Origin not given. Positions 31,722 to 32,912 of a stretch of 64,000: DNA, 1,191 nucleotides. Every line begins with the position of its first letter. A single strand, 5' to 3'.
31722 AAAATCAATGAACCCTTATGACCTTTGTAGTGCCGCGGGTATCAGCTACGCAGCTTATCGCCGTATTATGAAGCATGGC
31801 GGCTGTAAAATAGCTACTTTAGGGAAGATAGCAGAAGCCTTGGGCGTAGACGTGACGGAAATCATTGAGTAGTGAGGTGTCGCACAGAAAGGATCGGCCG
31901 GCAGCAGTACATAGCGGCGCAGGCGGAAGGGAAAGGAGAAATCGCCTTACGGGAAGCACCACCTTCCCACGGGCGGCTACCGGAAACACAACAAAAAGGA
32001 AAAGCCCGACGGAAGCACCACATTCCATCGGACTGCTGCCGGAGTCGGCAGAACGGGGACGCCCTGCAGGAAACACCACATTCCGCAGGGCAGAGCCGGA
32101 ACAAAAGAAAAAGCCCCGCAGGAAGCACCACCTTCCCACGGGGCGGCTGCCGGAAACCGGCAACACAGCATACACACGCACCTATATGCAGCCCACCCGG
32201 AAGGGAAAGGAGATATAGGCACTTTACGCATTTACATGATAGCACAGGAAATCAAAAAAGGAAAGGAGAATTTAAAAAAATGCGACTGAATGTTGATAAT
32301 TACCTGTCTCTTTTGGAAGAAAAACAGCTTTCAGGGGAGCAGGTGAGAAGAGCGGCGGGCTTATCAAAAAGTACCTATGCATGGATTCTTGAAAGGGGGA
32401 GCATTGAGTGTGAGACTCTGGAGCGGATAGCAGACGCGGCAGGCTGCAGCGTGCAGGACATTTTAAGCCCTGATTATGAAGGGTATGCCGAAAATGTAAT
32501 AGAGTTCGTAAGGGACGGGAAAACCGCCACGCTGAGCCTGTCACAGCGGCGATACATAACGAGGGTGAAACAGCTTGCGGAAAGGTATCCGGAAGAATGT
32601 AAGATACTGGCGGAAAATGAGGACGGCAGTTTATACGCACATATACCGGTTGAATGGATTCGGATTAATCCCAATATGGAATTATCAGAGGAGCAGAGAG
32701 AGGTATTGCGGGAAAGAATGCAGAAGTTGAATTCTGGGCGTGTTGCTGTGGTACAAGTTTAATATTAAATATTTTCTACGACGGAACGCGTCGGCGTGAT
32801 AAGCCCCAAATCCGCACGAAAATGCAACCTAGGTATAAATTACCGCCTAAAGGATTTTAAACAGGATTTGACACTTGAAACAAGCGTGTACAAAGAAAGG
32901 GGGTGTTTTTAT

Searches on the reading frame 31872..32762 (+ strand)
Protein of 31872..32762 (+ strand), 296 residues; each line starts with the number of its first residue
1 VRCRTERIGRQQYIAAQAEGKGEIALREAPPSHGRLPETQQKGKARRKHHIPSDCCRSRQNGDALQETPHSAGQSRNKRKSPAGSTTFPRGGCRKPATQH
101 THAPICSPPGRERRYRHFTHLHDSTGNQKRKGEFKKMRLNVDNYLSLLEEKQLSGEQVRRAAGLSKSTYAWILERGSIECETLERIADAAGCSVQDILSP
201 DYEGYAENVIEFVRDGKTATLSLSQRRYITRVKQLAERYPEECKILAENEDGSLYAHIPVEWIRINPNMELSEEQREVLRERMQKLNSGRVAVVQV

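Call 73: search_protein_families(library=pfam, proteins=[window:31872-32762:+])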
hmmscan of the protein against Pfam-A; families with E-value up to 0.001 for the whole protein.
window:31872-32762:+ (296 aa): 2 families
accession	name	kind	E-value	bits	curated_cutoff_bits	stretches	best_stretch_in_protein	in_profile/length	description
PF13443.12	HTH_26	-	4.2e-07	30.5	22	1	147-199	5-59/63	Cro/C1-type HTH DNA-binding domain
PF13560.12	HTH_31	-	0.00056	20.6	27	0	149-194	11-58/64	Helix-turn-helix domain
